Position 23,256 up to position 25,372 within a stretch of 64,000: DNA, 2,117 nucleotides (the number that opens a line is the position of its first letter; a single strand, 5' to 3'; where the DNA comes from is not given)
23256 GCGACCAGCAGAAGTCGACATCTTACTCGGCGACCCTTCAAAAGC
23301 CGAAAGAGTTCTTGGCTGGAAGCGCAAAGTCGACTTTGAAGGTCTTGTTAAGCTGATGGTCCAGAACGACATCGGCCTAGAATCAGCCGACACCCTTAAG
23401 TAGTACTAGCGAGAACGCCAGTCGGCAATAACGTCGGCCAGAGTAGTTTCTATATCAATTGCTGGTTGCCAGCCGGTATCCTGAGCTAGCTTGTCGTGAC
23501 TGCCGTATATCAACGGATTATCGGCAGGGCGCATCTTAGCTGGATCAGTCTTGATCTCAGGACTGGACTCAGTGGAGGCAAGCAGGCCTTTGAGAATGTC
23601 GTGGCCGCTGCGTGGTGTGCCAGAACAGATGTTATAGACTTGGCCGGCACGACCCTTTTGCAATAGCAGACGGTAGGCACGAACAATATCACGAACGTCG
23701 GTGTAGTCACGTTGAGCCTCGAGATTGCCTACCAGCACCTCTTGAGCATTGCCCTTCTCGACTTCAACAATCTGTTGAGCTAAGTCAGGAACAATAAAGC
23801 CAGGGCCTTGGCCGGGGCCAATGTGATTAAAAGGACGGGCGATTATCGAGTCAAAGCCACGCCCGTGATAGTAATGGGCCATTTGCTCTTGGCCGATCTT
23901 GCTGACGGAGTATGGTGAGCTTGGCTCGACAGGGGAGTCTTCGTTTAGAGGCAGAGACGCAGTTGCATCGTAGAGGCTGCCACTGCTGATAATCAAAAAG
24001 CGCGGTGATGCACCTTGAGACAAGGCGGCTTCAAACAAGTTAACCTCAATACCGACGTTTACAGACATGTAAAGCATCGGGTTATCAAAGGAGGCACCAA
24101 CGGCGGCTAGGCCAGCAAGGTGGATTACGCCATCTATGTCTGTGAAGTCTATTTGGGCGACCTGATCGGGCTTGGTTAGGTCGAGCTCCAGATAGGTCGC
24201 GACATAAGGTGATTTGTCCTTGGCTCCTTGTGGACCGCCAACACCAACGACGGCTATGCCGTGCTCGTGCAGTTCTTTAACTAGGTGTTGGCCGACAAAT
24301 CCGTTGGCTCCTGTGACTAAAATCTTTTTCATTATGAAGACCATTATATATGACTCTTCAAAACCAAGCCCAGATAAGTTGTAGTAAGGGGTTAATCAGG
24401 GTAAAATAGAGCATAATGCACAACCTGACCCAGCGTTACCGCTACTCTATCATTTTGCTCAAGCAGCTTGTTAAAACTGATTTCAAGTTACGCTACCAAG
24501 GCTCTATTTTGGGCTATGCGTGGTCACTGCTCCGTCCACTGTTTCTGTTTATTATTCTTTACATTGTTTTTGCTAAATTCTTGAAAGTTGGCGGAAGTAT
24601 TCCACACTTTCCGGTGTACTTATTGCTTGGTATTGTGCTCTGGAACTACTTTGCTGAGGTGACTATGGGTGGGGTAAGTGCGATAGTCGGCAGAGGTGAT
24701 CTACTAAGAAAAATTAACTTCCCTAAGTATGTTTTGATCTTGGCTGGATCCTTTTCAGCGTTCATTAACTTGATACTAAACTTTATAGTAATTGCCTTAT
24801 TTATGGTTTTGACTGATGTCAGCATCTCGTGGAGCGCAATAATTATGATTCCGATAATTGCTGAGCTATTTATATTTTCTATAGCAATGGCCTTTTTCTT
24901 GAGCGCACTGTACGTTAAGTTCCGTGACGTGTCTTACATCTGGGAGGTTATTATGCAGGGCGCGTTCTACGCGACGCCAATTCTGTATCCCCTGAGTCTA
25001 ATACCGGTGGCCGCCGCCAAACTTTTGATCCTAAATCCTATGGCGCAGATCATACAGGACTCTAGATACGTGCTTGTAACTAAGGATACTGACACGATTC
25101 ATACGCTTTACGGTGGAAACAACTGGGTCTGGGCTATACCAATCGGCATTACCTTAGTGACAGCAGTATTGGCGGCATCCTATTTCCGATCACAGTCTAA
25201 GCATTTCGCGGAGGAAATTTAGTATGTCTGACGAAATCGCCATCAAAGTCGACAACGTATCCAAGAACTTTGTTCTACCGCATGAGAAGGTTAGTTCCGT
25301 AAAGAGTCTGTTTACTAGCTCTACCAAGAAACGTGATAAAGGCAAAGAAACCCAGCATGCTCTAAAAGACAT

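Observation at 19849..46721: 27-kb surface-glycan locus built around a complete GDP-D-rhamnose pathway and a Wzm/Wzt exporter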

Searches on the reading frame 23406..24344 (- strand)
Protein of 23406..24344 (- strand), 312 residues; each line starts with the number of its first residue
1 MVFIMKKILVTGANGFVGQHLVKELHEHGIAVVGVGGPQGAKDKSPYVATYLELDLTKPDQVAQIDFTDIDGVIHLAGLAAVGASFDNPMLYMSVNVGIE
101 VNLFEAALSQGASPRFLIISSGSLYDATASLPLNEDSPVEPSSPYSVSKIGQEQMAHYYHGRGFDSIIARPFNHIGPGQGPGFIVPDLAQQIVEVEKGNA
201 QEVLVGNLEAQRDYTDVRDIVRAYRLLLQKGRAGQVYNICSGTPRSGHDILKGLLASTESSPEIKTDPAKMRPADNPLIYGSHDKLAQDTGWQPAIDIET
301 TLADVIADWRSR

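Call 3: search_protein_families(library=pfam, proteins=[window:23406-24344:-])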
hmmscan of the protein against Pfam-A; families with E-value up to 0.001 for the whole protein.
window:23406-24344:- (312 aa): 6 families
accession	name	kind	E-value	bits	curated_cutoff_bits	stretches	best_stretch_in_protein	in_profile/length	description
PF01370.27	Epimerase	-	2.6e-54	184.6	20.9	1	8-240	1-240/240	NAD dependent epimerase/dehydratase family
PF16363.11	GDP_Man_Dehyd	-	3.9e-53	181.5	27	1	9-304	1-331/332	GDP-mannose 4,6 dehydratase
PF04321.23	RmlD_sub_bind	-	3.1e-14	53.2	27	1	7-156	2-136/287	RmlD substrate binding domain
PF01073.25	3Beta_HSD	-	4.2e-08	33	22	1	9-113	1-109/280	3-beta hydroxysteroid dehydrogenase/isomerase family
PF13460.12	NAD_binding_10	-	2.8e-07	31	27.2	1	12-171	1-143/184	NAD(P)H-binding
PF07993.18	NAD_binding_4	-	6.8e-05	22.6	20.1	0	10-26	1-17/258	Male sterility protein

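Call 6: search_protein_families(library=ncbifam, proteins=[window:23406-24344:-], max_evalue=0.00001)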
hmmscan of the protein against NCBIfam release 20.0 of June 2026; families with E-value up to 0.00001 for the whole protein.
window:23406-24344:- (312 aa): 24 families
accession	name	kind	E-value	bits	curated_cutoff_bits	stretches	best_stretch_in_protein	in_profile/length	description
TIGR04180.1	EDH_00030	hypoth_equivalog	2.7e-41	141.6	475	1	8-296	1-296/297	NAD-dependent 4,6-dehydratase LegB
TIGR01179.1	galE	equivalog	6.3e-34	117.3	262.3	1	7-310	1-325/332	UDP-glucose 4-epimerase GalE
TIGR01181.1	dTDP_gluc_dehyt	equivalog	3.8e-33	114.9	365.1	1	7-307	1-309/321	dTDP-glucose 4,6-dehydratase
TIGR01472.1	gmd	equivalog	1.6e-20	73.6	415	1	65-252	73-262/342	GDP-mannose 4,6-dehydratase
TIGR02197.1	heptose_epim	equivalog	4.6e-17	62.2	274.6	1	8-266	1-268/316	ADP-glyceromanno-heptose 6-epimerase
NF047922.1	GDPFucSynFcl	equivalog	3.5e-16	59.5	500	1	6-305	3-297/308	GDP-L-fucose synthase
NF007582.0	PRK10217.1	equivalog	1.1e-15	57.5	698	1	5-256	1-268/355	dTDP-glucose 4,6-dehydratase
NF043036.1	ErythonDh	equivalog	3.8e-15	55.9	325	1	7-167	2-172/321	D-erythronate dehydrogenase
NF007956.0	PRK10675.1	subfamily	5.1e-15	55.4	394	1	7-311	2-330/338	UDP-glucose 4-epimerase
TIGR03466.1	HpnA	hypoth_equivalog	2.5e-13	49.6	367.65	1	7-241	2-229/327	hopanoid-associated sugar epimerase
TIGR02622.1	CDP_4_6_dhtase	equivalog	2.7e-12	46.5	278.45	1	3-309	2-329/352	CDP-glucose 4,6-dehydratase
TIGR01214.1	rmlD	equivalog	5.5e-12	45.4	224.05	1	7-160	1-139/285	dTDP-4-dehydrorhamnose reductase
NF007490.0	PRK10084.1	subfamily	2.7e-11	43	649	1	7-254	2-273/361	dTDP-glucose 4,6-dehydratase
NF011728.1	PRK15181.1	equivalog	3.4e-11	42.7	760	1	2-228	12-249/348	Vi polysaccharide biosynthesis UDP-N-acetylglucosaminuronic acid C-4 epimerase TviC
NF042422.1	oxyalk_red_OleD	equivalog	4.5e-11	42.7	580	1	7-262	2-254/329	2-alkyl-3-oxoalkanoate reductase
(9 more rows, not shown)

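Call 8: search_solved_structures(query=window:23406-24344:-, max_evalue=1e-10, show_alignments=2)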
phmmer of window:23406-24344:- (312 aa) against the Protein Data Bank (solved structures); distinct sequences matched with E-value up to 1e-10: 86 (the best 60 are shown).
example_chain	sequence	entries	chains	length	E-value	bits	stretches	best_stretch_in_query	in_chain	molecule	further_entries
2pk3_A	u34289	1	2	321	3.4e-55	190.8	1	7-310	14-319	GDP-6-deoxy-D-lyxo-4-hexulose reductase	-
6x3b_A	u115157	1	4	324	4.6e-55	190.4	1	6-312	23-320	GDP-6-deoxy-D-mannose reductase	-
4lw8_A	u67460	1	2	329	4.3e-33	118.2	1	7-305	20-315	Putative epimerase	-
3vps_A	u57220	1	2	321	3.2e-23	85.8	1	6-273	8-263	NAD-dependent epimerase/dehydratase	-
7us5_A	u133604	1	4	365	1.4e-22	83.7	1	70-311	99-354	GDP-D-GLYCERO-D-MANNO-HEPTOSE 4,6-DEHYDRATASE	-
2hun_A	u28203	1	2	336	1.7e-22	83.4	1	6-305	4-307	336aa long hypothetical dTDP-glucose 4,6-dehydratase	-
6kv9_A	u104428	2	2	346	3.8e-22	82.3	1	8-251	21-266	MoeE5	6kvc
8wow_A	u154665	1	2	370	5.7e-22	81.7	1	5-309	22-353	UDP-glucose 4-epimerase 2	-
8wov_B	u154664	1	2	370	7.9e-22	81.2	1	5-309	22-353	UDP-glucose 4-epimerase 2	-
1rpn_A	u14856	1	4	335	9.6e-22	80.9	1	6-302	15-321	GDP-mannose 4,6-dehydratase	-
8wop_A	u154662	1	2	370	1.2e-21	80.6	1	5-309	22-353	UDP-glucose 4-epimerase 2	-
1r6d_A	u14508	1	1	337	9.6e-21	77.7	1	66-306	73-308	TDP-glucose-4,6-dehydratase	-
1r66_A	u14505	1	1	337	1.3e-20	77.2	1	66-306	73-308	TDP-glucose-4,6-dehydratase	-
4zrm_A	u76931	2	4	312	1.4e-20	77.1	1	7-303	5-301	UDP-glucose 4-epimerase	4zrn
2p5u_A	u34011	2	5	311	1.7e-20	76.8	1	7-300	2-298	UDP-glucose 4-epimerase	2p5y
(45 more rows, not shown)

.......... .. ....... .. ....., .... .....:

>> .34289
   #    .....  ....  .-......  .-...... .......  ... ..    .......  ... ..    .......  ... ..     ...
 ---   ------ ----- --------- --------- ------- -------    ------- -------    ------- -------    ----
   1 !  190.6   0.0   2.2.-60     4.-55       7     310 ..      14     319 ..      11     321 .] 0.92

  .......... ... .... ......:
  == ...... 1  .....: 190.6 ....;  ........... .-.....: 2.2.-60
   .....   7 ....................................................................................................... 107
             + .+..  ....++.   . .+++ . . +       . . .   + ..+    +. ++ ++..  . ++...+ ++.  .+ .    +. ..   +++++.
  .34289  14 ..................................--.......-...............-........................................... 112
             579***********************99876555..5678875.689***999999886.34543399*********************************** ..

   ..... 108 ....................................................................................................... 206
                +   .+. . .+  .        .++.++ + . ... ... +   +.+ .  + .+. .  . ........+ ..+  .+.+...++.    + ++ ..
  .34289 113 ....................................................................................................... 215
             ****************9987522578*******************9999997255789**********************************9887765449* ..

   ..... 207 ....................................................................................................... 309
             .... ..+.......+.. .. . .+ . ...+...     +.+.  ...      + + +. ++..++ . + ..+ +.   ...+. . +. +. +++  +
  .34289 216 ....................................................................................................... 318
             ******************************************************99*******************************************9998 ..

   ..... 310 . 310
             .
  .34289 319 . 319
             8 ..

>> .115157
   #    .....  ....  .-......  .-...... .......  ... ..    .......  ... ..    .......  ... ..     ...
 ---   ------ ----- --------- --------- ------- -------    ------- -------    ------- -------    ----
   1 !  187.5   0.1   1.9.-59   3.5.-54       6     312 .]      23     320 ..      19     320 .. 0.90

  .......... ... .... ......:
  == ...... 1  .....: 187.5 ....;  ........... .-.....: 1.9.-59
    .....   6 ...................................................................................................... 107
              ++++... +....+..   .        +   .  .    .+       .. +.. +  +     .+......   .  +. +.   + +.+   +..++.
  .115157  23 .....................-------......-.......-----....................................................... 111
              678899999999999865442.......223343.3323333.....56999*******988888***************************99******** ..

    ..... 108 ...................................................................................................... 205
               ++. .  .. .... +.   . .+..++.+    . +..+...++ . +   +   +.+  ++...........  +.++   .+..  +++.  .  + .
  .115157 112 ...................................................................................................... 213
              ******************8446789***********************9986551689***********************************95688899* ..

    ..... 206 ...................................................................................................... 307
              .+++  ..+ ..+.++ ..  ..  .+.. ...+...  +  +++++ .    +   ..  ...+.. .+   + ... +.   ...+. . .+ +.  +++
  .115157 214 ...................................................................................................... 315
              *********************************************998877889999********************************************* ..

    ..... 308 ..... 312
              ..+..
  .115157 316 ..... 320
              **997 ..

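Call 11: find_related_loci(query=window:23406-24344:-, collection=genome_contigs, flank=10000)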
Query window:23406-24344:- (312 aa) in genome_contigs; peptide patterns used: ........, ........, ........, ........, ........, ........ (x = any residue, [..] = any of these).
163 stretches matched a pattern; 34 encode a relative of the query (tblastn E <= 1e-3); 34 distinct loci.
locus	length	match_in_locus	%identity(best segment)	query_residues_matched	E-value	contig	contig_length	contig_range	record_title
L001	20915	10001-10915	74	3-307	6e-159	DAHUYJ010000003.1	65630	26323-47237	MAG TPA_asm: Candidatus Saccharibacteria bacterium isolate clean1668 NODE_3_length_65630_cov_5.750492, whole genome shot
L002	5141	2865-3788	71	5-312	4e-153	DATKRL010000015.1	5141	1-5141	MAG TPA_asm: Candidatus Dormiibacterota bacterium isolate SMAG_U14027 k141_1195462, whole genome shotgun sequence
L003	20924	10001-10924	69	5-312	4e-148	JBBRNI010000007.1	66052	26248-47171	MAG: Candidatus Saccharimonadales bacterium isolate La1_metabat2.151 LA1C_B2.151_k141_2656629L_66052_cov_12.9946, whole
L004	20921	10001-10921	72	5-312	3e-144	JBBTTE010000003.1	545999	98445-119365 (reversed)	MAG: Patescibacteria group bacterium isolate H32-bin050_1 H32_bin050_1_000000000003, whole genome shotgun sequence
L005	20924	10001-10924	69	5-312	1e-143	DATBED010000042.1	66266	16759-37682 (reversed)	MAG TPA_asm: Candidatus Saccharimonadales bacterium isolate SMAG_U5828 k141_4760354, whole genome shotgun sequence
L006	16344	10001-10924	67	5-312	8e-142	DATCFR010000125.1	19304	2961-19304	MAG TPA_asm: Candidatus Saccharimonadales bacterium isolate SMAG_U7785 k141_317738, whole genome shotgun sequence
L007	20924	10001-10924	65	5-312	6e-139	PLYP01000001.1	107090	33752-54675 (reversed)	MAG: Candidatus Saccharibacteria bacterium isolate palsa_1333 73.20120700_P3D.261_contig_40757, whole genome shotgun seq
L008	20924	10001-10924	68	5-312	2e-138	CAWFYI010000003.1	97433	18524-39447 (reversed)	MAG: uncultured Candidatus Saccharibacteria bacterium isolate MFD05442.bin.1.25 genome assembly, contig: contig_6260, wh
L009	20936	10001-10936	63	1-312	5e-135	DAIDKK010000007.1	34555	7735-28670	MAG TPA_asm: Candidatus Saccharibacteria bacterium isolate clean405 NODE_7_length_34555_cov_4.864899, whole genome shotg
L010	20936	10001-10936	63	1-312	8e-135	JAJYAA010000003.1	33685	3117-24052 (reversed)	MAG: bacterium isolate BP8.bin114 NODE_1540_length_33685_cov_1.714196, whole genome shotgun sequence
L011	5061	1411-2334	64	5-312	1e-135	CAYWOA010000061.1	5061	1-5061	MAG TPA_asm: uncultured Candidatus Saccharibacteria bacterium isolate SRP135725_co1_623 genome assembly, contig: NODE_26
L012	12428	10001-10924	67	5-312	8e-134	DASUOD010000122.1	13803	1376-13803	MAG TPA_asm: Candidatus Saccharimonadales bacterium isolate SMAG_U1619 k141_552693, whole genome shotgun sequence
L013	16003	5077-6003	64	4-312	2e-131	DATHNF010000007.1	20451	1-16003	MAG TPA_asm: Verrucomicrobiia bacterium isolate SMAG_U12651 k141_3781284, whole genome shotgun sequence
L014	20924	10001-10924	73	5-312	2e-159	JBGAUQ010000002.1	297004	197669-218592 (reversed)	MAG: Candidatus Saccharimonadales bacterium isolate MAG_AAO_AS.77 AAOAS-77_NODE_2_length_297004_cov_11.501325, whole gen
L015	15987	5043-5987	41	7-312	3e-69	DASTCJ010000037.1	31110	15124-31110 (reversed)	MAG TPA_asm: Candidatus Methylomirabilota bacterium isolate SMAG_U789 k141_545514, whole genome shotgun sequence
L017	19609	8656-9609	39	3-312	2e-64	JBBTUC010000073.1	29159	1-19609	MAG: Patescibacteria group bacterium isolate H43-bin113_1 H43_bin113_1_000000000073, whole genome shotgun sequence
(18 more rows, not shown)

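Call 34: find_homologous_proteins(query=window:23406-24344:-, max_evalue=1e-20)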
Query window:23406-24344:- (312 aa): 5198 proteins with E <= 1e-20 among 8000 candidates; the best 120 are listed.
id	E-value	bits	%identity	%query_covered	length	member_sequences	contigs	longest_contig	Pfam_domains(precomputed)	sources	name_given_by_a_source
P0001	1.3e-202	690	98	100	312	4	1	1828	PF04321.24,PF16363.12,PF01073.26,PF13460.13,PF01370.28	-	-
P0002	4.0e-165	567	80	99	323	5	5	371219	PF04321.24,PF16363.12,PF01073.26,PF13460.13,PF01370.28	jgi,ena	-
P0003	1.7e-164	565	79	99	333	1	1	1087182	PF04321.24,PF16363.12,PF01073.26,PF13460.13,PF01370.28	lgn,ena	-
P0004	2.1e-164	564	79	99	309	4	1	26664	PF04321.24,PF16363.12,PF01073.26,PF07993.19,PF13460.13,PF01370.28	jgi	-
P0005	3.6e-164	564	79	99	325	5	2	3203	PF04321.24,PF16363.12,PF01073.26,PF07993.19,PF13460.13,PF01370.28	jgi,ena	-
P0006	1.8e-163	561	79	99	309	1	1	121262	PF04321.24,PF16363.12,PF01073.26,PF13460.13,PF01370.28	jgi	jgi:GDP-4-dehydro-6-deoxy-D-mannose reductase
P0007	6.6e-163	559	79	99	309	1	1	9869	PF04321.24,PF16363.12,PF01073.26,PF13460.13,PF01370.28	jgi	jgi:GDP-4-dehydro-6-deoxy-D-mannose reductase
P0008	7.3e-163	559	79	99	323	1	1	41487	PF04321.24,PF16363.12,PF01073.26,PF07993.19,PF13460.13,PF01370.28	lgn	-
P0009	1.9e-162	558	80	99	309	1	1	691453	PF04321.24,PF16363.12,PF13460.13,PF01370.28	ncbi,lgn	-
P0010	2.6e-162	557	79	99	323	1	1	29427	PF04321.24,PF16363.12,PF01073.26,PF13460.13,PF01370.28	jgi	jgi:GDP-4-dehydro-6-deoxy-D-mannose reductase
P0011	4.4e-162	557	79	99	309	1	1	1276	PF04321.24,PF16363.12,PF01073.26,PF13460.13,PF01370.28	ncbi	-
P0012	1.4e-160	552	79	99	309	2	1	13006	PF04321.24,PF16363.12,PF01073.26,PF13460.13,PF01370.28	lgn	-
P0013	1.5e-160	552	80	99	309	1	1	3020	PF04321.24,PF16363.12,PF01073.26,PF13460.13,PF01370.28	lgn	-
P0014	3.5e-160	550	79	99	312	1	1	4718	PF04321.24,PF16363.12,PF01073.26,PF07993.19,PF13460.13,PF01370.28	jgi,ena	jgi:GDP-4-dehydro-6-deoxy-D-mannose reductase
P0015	8.6e-160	549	78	99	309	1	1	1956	PF04321.24,PF16363.12,PF01073.26,PF13460.13,PF01370.28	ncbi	-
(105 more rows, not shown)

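Call 36: search_solved_structures(query=L017:8656-9609:+, max_evalue=1e-20)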
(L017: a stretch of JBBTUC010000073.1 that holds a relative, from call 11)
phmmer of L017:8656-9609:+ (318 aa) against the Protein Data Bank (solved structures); distinct sequences matched with E-value up to 1e-20: 33.
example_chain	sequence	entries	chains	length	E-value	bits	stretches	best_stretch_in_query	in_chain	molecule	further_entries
2pk3_A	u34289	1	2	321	4.8e-85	288.8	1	4-317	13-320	GDP-6-deoxy-D-lyxo-4-hexulose reductase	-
7us5_A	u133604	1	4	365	5.5e-67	229.4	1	2-317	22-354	GDP-D-GLYCERO-D-MANNO-HEPTOSE 4,6-DEHYDRATASE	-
6x3b_A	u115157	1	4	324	9.1e-50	172.9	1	2-318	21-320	GDP-6-deoxy-D-mannose reductase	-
1db3_A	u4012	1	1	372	7.3e-48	166.6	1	4-251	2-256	GDP-MANNOSE 4,6-DEHYDRATASE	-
7kf3_A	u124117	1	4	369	2.3e-46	161.7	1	2-258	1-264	GDP-mannose 4,6-dehydratase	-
5uzh_A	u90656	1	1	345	2e-44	155.3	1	4-251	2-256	NafoA.00085.b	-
1rpn_A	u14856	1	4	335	3.5e-44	154.6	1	2-307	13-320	GDP-mannose 4,6-dehydratase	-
2z1m_A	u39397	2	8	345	4.6e-44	154.2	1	3-254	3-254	GDP-D-mannose dehydratase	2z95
1n7g_A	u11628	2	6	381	1.4e-41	146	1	4-311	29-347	GDP-D-mannose-4,6-dehydratase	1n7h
1t2a_A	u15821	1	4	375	8.6e-41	143.4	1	2-256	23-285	GDP-mannose 4,6 dehydratase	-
6gpj_A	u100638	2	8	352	9.1e-41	143.3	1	3-256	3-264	GDP-mannose 4,6 dehydratase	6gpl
5in4_A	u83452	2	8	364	1.7e-40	142.5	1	5-256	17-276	GDP-mannose 4,6 dehydratase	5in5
6q94_B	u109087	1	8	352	2.2e-40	142.1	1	3-256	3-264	GDP-mannose 4,6 dehydratase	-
6gpk_A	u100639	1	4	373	2.8e-40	141.7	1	3-256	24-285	GDP-mannose 4,6 dehydratase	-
4lw8_A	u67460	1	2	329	1.1e-37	133.2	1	4-312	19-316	Putative epimerase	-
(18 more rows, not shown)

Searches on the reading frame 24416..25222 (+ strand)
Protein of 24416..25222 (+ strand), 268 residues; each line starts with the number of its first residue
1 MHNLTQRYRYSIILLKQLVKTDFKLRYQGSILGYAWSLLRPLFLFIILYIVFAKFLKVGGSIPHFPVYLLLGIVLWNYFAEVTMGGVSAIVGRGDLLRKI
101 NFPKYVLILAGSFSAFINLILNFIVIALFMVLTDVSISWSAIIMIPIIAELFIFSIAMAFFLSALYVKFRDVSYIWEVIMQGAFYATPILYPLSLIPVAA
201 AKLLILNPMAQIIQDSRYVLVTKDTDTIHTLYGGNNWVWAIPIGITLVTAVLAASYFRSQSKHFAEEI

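Call 3: search_protein_families(library=pfam, proteins=[window:24416-25222:+])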
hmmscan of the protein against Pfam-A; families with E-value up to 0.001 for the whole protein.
window:24416-25222:+ (268 aa): 1 family
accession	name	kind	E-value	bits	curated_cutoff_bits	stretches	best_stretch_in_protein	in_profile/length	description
PF01061.29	ABC2_membrane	-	4.8e-13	49.6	26.9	1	15-218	3-208/211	ABC-2 type transporter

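Call 6: search_protein_families(library=ncbifam, proteins=[window:24416-25222:+], max_evalue=0.00001)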
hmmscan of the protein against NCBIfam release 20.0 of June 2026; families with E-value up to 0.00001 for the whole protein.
window:24416-25222:+ (268 aa): 2 families
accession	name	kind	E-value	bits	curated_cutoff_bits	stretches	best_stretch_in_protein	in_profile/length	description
NF050109.1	galactan_ABC_perm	equivalog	6.8e-17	61.8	380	1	14-258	23-262/272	galactan export ABC transporter permease subunit Wzm/RfbD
NF011648.0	PRK15066.1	subfamily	8.7e-06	25.5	225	1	116-227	116-226/257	ABC transporter permease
